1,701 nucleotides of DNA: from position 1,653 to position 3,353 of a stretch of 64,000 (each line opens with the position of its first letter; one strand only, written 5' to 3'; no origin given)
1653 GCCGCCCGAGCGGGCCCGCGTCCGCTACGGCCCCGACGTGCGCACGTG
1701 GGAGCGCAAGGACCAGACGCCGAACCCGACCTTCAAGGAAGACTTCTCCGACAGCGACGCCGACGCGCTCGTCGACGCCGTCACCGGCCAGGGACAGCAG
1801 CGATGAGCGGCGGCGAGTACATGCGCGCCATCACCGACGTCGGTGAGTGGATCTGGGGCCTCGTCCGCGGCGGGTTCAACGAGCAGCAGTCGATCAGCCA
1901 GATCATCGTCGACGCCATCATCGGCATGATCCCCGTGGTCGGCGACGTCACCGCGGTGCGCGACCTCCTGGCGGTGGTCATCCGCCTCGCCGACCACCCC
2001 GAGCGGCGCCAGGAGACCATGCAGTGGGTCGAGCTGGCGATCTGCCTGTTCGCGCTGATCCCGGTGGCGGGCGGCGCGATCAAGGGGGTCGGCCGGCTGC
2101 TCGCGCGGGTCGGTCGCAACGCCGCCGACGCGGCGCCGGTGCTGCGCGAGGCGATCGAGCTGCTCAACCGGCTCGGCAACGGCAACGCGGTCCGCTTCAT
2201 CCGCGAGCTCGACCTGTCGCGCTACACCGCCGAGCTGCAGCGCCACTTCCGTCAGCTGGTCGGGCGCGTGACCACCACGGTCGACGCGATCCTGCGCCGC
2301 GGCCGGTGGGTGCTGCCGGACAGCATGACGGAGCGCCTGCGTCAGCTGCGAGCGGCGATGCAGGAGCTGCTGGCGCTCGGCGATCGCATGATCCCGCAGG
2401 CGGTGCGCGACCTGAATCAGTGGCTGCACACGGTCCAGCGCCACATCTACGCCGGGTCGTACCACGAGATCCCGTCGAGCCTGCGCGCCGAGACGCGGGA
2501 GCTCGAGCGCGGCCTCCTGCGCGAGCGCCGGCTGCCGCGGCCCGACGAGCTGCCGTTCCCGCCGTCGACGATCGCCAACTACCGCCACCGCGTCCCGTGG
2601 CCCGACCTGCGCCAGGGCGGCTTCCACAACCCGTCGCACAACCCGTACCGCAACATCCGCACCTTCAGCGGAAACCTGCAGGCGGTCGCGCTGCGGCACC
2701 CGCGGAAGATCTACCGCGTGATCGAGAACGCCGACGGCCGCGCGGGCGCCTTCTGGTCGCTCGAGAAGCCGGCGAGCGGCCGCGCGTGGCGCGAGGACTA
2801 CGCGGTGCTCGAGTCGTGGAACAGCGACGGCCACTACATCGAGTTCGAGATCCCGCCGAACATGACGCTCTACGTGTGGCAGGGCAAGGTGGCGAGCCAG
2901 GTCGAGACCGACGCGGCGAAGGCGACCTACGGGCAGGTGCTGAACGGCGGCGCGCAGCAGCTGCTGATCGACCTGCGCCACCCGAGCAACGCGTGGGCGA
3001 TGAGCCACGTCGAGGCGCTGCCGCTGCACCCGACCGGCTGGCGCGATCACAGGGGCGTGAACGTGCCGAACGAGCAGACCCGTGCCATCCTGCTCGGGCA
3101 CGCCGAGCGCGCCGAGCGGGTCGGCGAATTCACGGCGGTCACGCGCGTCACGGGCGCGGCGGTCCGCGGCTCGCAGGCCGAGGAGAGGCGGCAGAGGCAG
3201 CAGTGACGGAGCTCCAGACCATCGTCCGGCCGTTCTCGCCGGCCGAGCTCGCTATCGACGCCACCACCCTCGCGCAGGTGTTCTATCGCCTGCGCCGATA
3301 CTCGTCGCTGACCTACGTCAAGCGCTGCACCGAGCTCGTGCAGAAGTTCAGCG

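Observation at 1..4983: Translationally coupled VgrG-PAAR-effector-immunity-adaptor cassette carrying an uncharacterised 467-aa cargo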

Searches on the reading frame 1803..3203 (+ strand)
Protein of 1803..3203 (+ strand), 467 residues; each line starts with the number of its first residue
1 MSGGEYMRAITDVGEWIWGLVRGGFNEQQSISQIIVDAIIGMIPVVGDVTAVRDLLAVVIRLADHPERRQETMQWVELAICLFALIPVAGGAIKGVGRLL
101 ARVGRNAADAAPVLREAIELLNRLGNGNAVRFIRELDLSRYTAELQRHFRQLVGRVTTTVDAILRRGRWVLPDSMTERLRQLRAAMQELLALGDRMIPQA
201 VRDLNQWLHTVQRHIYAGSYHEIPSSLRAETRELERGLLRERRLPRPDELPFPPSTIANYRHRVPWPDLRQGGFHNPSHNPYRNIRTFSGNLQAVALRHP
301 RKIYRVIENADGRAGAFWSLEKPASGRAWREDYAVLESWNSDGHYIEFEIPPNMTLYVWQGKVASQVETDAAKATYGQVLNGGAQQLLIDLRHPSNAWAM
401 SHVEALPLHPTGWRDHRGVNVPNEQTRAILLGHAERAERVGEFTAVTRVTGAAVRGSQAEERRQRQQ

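Call 8: search_protein_families(library=pfam, proteins=[window:1803-3203:+], max_evalue=1)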
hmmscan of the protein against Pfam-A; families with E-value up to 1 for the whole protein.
window:1803-3203:+ (467 aa): 2 families
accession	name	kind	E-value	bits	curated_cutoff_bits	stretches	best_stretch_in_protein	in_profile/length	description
PF13430.11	DUF4112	-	0.00083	20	23.3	1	34-93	25-87/105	Domain of unknown function (DUF4112)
PF12963.12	DUF3852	-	0.2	12.5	25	1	19-86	31-94/107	Protein of unknown function (DUF3852)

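Call 9: search_protein_families(library=ncbifam, proteins=[window:1803-3203:+], max_evalue=1)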
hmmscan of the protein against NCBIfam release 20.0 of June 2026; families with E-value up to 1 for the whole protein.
window:1803-3203:+ (467 aa): 1 family
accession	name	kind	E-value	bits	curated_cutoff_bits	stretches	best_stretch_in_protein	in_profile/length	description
NF051851.1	AtpSerPepEprS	equivalog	0.018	13.1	1700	1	111-185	637-709/988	autotransporter serine peptidase EprS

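Call 10: search_solved_structures(query=window:1803-3203:+, max_evalue=10, show_alignments=2)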
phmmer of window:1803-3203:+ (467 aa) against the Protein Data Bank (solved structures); distinct sequences matched with E-value up to 10: 3.
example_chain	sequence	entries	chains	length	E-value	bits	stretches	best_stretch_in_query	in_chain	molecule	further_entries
7yh8_A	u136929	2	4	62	0.82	11.5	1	100-141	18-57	L-19437 | D-binder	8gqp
2anv_A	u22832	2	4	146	1.1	11.1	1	62-120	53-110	Lysozyme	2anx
3fg7_A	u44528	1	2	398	1.2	11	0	354-373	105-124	Villin-1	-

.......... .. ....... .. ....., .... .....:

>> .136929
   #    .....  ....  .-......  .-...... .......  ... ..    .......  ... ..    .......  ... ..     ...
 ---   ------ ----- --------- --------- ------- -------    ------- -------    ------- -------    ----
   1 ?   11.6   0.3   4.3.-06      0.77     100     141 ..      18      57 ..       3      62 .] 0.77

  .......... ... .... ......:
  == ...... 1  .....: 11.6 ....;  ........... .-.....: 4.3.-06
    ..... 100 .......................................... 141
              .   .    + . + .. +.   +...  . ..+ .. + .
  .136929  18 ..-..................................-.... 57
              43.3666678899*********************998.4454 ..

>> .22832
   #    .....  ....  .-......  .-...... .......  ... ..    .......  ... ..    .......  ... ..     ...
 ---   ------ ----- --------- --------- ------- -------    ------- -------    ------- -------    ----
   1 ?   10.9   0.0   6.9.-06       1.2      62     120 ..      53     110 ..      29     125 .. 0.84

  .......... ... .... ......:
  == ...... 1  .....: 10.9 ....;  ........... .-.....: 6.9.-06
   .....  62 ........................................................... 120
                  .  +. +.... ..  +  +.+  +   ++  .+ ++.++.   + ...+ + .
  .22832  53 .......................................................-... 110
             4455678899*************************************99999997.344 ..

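Call 11: find_homologous_proteins(query=window:1803-3203:+, max_evalue=0.001)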
Query window:1803-3203:+ (467 aa): 221 proteins with E <= 0.001 among 8000 candidates; the best 120 are listed.
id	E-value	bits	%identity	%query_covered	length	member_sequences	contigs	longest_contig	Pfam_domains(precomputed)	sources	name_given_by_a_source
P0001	0.0e+0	1029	97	100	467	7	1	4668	-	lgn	-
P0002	1.2e-275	932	88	98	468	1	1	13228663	-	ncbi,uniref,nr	ncbi:hypothetical protein [Nannocystis punicea]|uniref:Uncharacterized protein n=1 Tax=Nannocystis p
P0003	1.3e-272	923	88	98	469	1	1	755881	-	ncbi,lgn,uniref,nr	ncbi:hypothetical protein [Nannocystis bainbridge]|uniref:Uncharacterized protein n=1 Tax=Nannocysti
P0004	1.3e-203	695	68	100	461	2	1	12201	-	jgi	jgi:hypothetical protein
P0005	2.5e-203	694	68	99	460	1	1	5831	-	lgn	-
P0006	5.9e-203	693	67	100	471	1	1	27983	-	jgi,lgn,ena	-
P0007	1.5e-202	691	67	99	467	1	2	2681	-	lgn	-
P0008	3.3e-201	687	66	97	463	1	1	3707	-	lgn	-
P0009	9.1e-201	686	68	100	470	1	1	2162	-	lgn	-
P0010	1.3e-199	682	65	100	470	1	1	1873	-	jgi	jgi:hypothetical protein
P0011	1.4e-199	682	66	97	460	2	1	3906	-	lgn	-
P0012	1.5e-198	678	66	99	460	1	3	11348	-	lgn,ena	-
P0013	1.0e-194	666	65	97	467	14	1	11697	-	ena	-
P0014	7.6e-176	603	60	99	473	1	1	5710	-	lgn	-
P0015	8.3e-173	593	61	99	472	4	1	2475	-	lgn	-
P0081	1.2e-94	336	39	94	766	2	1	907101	PF05638.19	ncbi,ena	-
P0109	2.4e-66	242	37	83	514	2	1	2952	-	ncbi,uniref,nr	ncbi:hypothetical protein BGV60_05725 [Burkholderia ubonensis]|uniref:hypothetical protein n=1 Tax=B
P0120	4.3e-65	238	36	88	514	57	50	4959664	-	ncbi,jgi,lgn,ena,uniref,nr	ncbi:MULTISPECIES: hypothetical protein [Enterobacter]|jgi:hypothetical protein|uniref:hypothetical 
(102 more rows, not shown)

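Call 18: search_protein_families(library=pfam, alignment_id=A1, max_evalue=10)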
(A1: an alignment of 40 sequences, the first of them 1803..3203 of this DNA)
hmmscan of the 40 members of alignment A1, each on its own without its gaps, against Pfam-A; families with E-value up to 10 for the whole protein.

A. member 1, window:1803-3203:+ (467 aa): 2 families
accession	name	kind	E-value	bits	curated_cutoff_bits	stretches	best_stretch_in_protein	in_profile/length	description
PF13430.11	DUF4112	-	0.00083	20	23.3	1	34-93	25-87/105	Domain of unknown function (DUF4112)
PF12963.12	DUF3852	-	0.2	12.5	25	1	19-86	31-94/107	Protein of unknown function (DUF3852)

B. families by the number of members that match (of 40 scanned): 34 families (the first 25 are shown)
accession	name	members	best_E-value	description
PF13430.11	DUF4112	39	7.6e-05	Domain of unknown function (DUF4112)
PF12963.12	DUF3852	11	0.013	Protein of unknown function (DUF3852)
PF04746.17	DUF575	3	0.038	Protein of unknown function (DUF575)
PF24430.1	DUF7553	2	0.014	Family of unknown function (DUF7553)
PF05638.18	T6SS_HCP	1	3.7e-06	Type VI secretion system effector, Hcp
PF01442.23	Apolipoprotein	1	0.0076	Apolipoprotein A1/A4/E domain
PF19765.4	DUF6252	1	0.026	Family of unknown function (DUF6252)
PF18312.6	ScsC_N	1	0.032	Copper resistance protein ScsC N-terminal domain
PF04738.18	Lant_dehydr_N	1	0.032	Lantibiotic dehydratase, N terminus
PF18977.5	DUF5713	1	0.047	Family of unknown function (DUF5713)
PF07214.17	DUF1418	1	0.077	Protein of unknown function (DUF1418)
PF10393.14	Matrilin_ccoil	1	0.096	Trimeric coiled-coil oligomerisation domain of matrilin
PF21822.3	Phage_TAC_15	1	0.11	Phage tail assembly chaperone protein, TAC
PF15883.10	DUF4736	1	0.12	Domain of unknown function (DUF4736)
PF11640.13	TAN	1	0.12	Telomere-length maintenance and DNA damage repair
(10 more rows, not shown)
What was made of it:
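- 1899..2096 (+): Hydrophobic helical hairpin (residues ~33-98), DUF4112-like. Candidate membrane-insertion or chaperone-bound element. Sub-threshold DUF4112 hits in 39 of 40 family members (call 18).
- DUF4112-like membrane-protein similarity in 39 of 40 members (call 18).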

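Call 19: find_related_loci(query=A1, collection=genome_contigs, flank=8000)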
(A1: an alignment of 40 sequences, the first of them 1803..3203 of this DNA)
Query A1 (467 aa) in genome_contigs; peptide patterns used: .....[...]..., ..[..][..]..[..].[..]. (x = any residue, [..] = any of these).
153 stretches matched a pattern; 127 encode a relative of the query (tblastn E <= 1e-3); the best 80 are kept; 80 distinct loci.
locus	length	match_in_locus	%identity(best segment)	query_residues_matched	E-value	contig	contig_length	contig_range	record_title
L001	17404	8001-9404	96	1-467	0e+0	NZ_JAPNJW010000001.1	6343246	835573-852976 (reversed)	Nannocystis sp. RBIL2 ctg.s1.000000F, whole genome shotgun sequence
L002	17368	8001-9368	88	1-456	0e+0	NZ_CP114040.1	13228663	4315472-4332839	Nannocystis punicea strain FL3 chromosome, complete genome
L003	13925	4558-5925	88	1-456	0e+0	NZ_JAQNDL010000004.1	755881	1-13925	Nannocystis bainbridge strain BB15-2 000003Farrow, whole genome shotgun sequence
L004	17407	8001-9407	61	1-462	1e-179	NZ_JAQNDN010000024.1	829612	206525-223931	Nannocystis radixulma strain NCELM 000005Farrow, whole genome shotgun sequence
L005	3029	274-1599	45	1-435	4e-127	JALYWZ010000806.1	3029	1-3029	MAG: Myxococcota bacterium isolate KUW bin26 SD1474_NODE_3730_length_3029_cov_1.715369, whole genome shotgun sequence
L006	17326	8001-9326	45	1-435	7e-122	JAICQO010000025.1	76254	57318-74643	MAG: Polyangiaceae bacterium isolate TY_HY_2_bin.50 k141_2094031_length_76254_cov_26.2378, whole genome shotgun sequence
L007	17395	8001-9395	44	1-466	8e-120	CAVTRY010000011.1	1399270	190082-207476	MAG: uncultured delta proteobacterium isolate MFD09286.bin.2.143 genome assembly, contig: contig_23052, whole genome sho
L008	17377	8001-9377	43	10-463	2e-112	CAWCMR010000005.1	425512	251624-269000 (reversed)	MAG: uncultured delta proteobacterium isolate MFD05502.bin.2.118 genome assembly, contig: contig_22180, whole genome sho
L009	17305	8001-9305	43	1-435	7e-112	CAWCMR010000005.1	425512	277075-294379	MAG: uncultured delta proteobacterium isolate MFD05502.bin.2.118 genome assembly, contig: contig_22180, whole genome sho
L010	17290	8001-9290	43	12-435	2e-107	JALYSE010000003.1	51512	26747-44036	MAG: Fibrobacterota bacterium isolate MDV bin107 SD1456_NODE_97_length_51512_cov_1.210879, whole genome shotgun sequence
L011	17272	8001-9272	40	12-426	2e-105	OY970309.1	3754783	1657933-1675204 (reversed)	MAG: uncultured Fibrobacteria bacterium isolate MFD05502.bin.1.3 genome assembly, chromosome: 1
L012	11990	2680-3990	41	15-435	3e-104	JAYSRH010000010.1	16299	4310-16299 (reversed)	MAG: Fibrobacteria bacterium isolate GFS_11904 GFS_11904_9, whole genome shotgun sequence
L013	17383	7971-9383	39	10-463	3e-104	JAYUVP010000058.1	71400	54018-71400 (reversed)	MAG: Fibrobacterota bacterium isolate GL124_DN_metabinner_3 GL124_DN_metabinner_3_57, whole genome shotgun sequence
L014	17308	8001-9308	41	15-435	3e-104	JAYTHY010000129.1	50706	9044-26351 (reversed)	MAG: Fibrobacteria bacterium isolate GFS_2600 GFS_2600_128, whole genome shotgun sequence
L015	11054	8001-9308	41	15-435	2e-104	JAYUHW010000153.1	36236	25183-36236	MAG: Fibrobacteria bacterium isolate GFS_8554 GFS_8554_152, whole genome shotgun sequence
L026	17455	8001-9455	35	1-465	5e-90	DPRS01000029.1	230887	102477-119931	MAG TPA_asm: Oxalobacteraceae bacterium isolate UBA8502 contig_3207, whole genome shotgun sequence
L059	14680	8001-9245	36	12-391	5e-68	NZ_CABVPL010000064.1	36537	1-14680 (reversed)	Burkholderia latens isolate LMG 24064, whole genome shotgun sequence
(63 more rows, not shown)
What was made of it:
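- That is the same distribution as this family: Holophaga, Burkholderiales, Enterobacterales (call 19).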

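Call 25: predict_structure(alignment_id=A1)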
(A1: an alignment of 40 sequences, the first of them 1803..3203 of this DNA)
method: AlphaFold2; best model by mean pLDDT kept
length: 467 residues; sequences in the alignment: 40
mean_pLDDT: 77.1   pTM: 0.44
mean pLDDT of the five models: 77.1, 76.6, 75.2, 74.8, 74.2
residues with pLDDT >= 90: 196; 70-90: 130; 50-70: 56; < 50: 85
segments of 3 or more residues with pLDDT < 50: 1-29, 31-34, 218-239, 427-432, 438-457
pLDDT, mean of each block of 10 residues (from residue 1): 40 39 39 52 58 82 90 92 82 81 66 70 68 88 94 88 85 84 92 94 89 61 35 40 79 93 94 76 87 94 94 93 96 94 93 97 94 90 97 96 96 93 61 49 36 48 58
secondary structure, 60 per line:
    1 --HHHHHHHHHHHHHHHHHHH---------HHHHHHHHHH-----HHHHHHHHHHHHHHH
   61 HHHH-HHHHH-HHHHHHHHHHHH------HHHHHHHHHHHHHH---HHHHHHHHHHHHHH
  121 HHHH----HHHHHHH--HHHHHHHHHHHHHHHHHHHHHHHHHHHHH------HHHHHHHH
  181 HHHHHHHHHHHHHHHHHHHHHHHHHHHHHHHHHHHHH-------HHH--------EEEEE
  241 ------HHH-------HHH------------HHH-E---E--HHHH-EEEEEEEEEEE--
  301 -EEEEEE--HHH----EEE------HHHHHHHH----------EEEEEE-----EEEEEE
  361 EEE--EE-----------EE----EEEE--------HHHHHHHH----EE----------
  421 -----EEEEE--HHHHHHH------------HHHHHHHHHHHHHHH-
elements in order: H3-21 H31-40 H46-64 H66-70 H72-83 H90-103 H107-124 H129-135 H138-166 H173-217 E236-240 H283-286 E288-298 E302-307 E317-319 H326-333 E344-349 E355-363 E385-388 H397-404 E426-430 H433-439 H452-466
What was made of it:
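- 1803..2507 (+): Effector N-terminal helical delivery domain (residues 1-235). Invariant N-terminal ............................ motif. AF2 predicts it all-helical (call 25).
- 2520..3077 (+): Effector C-terminal toxin domain (residues ~240-425), TNT/Tne-type NAD(P)+ glycohydrolase-like fold. Signature residues R305, W318, W329-R330, W359, Q366, G382-G383-x-x-Q386. pLDDT >90 (call 25).
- On TNT/Tne-type NAD(P)+ glycohydrolase toxins: Model pLDDT >90 in this domain (call 25).
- Toxin fold: the AF2 C-domain has pLDDT >90 (call 25).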

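Call 27: fold_search(model_id=the predicted structure, library=pdb)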
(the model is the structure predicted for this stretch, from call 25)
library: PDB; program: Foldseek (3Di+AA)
matches with E <= 10: 650; with E <= 0.001: 0
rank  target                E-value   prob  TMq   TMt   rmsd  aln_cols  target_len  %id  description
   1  4zv4_C                8.9e-03  1.00  0.19  0.50   5.0       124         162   11  Structure of Tse6 in complex with EF-Tu (released 2015-11-11)
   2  4zv4_D                2.4e-02  1.00  0.17  0.43   6.2       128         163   13  Structure of Tse6 in complex with EF-Tu (released 2015-11-11)
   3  6z0c_A                6.2e-02  0.33  0.11  0.19  17.4       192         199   13  Structure of in silico modelled artificial Maquette-3 protein (released 2021-03-17)
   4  8qae_A                6.5e-02  0.41  0.13  0.23  14.5       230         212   12  X-ray crystal structure of a de novo designed single-chain antiparallel 6-helix alpha-helical barrel, sc-apCC-6-SLLA (released 2024-07-03)
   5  6z0c_C                7.9e-02  0.30  0.12  0.19  17.3       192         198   14  Structure of in silico modelled artificial Maquette-3 protein (released 2021-03-17)
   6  2v0o_B                9.2e-02  0.33  0.12  0.19  30.4       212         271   11  FCHO2 F-BAR domain (released 2007-06-26)
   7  8d9p                  1.0e-01  0.47  0.14  0.27  17.1       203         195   14  De Novo Photosynthetic Reaction Center Protein Equipped with Heme B and Mn(II) cations (released 2022-09-28)
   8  5sv0_A                1.6e-01  0.44  0.14  0.24  20.7       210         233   12  Structure of the ExbB/ExbD complex from E. coli at pH 7.0 (released 2016-09-28)
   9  5vju                  1.7e-01  0.38  0.14  0.26  16.4       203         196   12  De Novo Photosynthetic Reaction Center Protein Variant Equipped with His-Tyr H-bond, Heme B, and Cd(II) ions (released 2018-04-25)
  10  6z0c_D                2.1e-01  0.30  0.13  0.25  18.2       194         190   14  Structure of in silico modelled artificial Maquette-3 protein (released 2021-03-17)
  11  2v0o_A                2.2e-01  0.23  0.12  0.19  30.1       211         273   11  FCHO2 F-BAR domain (released 2007-06-26)
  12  4tql_A                2.4e-01  0.41  0.13  0.24  19.9       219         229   12  Computationally designed three helix bundle (released 2014-10-15)
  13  4q25_A                2.4e-01  0.20  0.13  0.22  18.9       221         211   14  Crystal structure of PhoU from Pseudomonas aeruginosa (released 2015-02-18)
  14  9quq_A                2.7e-01  0.15  0.12  0.20  20.2       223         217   11  cryo-EM structure of TolQR conformation2 in SMA nanodiscs (released 2025-12-17)
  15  4zv0_A                2.9e-01  0.84  0.15  0.43   6.0       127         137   11  Structure of Tse6 in complex with Tsi6 (released 2015-11-11)
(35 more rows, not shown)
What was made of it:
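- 2520..3077 (+): Foldseek top hit Tse6 (call 27).
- Foldseek's top hit is Tse6 (call 27).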

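Call 29: find_encoding_contigs(protein=P0120, flank=8000, max_places=3)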
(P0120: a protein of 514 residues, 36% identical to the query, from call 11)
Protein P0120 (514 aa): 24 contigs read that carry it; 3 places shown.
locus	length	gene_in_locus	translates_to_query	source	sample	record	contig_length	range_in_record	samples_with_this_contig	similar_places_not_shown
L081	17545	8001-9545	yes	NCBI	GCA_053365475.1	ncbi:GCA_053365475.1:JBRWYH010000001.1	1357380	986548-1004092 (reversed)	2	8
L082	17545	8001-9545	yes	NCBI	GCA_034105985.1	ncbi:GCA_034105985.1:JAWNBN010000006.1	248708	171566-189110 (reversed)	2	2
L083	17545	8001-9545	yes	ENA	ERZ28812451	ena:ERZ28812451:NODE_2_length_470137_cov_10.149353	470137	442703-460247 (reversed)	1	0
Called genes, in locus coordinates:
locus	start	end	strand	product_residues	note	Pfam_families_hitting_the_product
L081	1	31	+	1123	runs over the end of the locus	PF14331:IcmF-related_N (faint), PF06761:IcmF-related, PF21070:IcmF_helical, PF06744:IcmF_C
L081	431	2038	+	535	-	PF06812:ImpA_N, PF16989:T6SS_VasJ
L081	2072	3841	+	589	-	PF05947:T6SS_TssF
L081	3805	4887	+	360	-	PF06996:T6SS_TssG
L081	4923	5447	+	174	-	PF12790:T6SS-SciN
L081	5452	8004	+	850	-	PF05954:Phage_GPD, PF04717:Phage_base_V (weak), PF13296:T6SS_Vgr, PF10106:DUF2345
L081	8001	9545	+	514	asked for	-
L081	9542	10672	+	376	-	PF15602:Imm71 (weak), PF15584:Imm72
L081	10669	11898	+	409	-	PF05954:Phage_GPD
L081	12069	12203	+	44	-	-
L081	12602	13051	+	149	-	PF04965:GPW_gp25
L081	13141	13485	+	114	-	-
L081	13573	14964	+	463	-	PF06812:ImpA_N, PF12486:VasL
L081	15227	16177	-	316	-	PF00111:Fer2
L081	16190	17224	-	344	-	PF00355:Rieske, PF19112:VanA_C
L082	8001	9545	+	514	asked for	-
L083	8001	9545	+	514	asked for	-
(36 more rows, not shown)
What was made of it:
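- Checked: The VgrG/effector/immunity 4-nt overlaps recur in Enterobacter (call 29).
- T6SS linkage: in Enterobacter the orthologue sits inside the core cluster as VgrG-effector-Imm71/72 with 4-nt overlaps (call 29).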

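Call 30: find_encoding_contigs(protein=P0081, flank=8000, max_places=2)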
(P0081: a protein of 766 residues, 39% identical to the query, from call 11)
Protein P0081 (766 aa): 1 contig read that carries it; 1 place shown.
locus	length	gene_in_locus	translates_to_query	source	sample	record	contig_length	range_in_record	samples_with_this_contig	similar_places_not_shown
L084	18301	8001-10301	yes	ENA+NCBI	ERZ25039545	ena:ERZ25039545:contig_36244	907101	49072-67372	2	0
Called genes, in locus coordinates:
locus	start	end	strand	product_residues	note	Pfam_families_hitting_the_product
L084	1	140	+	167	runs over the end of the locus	-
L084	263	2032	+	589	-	PF13687:DUF4153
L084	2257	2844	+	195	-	PF01965:DJ-1_PfpI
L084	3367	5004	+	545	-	-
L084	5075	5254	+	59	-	-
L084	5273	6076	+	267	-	PF00905:Transpeptidase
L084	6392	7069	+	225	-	PF01551:Peptidase_M23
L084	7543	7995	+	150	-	-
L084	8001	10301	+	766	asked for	PF05638:T6SS_HCP (weak)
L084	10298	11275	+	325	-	PF15584:Imm72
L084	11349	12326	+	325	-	PF15584:Imm72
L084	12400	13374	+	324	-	PF15584:Imm72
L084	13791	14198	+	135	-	PF13366:PDDEXK_3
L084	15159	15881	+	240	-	PF01209:Ubie_methyltran (weak), PF01728:FtsJ (weak), PF13847:Methyltransf_31, PF08241:Methyltransf_11, PF08242:Methyltransf_12 (weak), PF13649:Methyltransf_25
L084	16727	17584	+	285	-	-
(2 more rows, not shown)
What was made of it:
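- An Hcp-fused orthologue is followed by three Imm72 genes (call 30).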
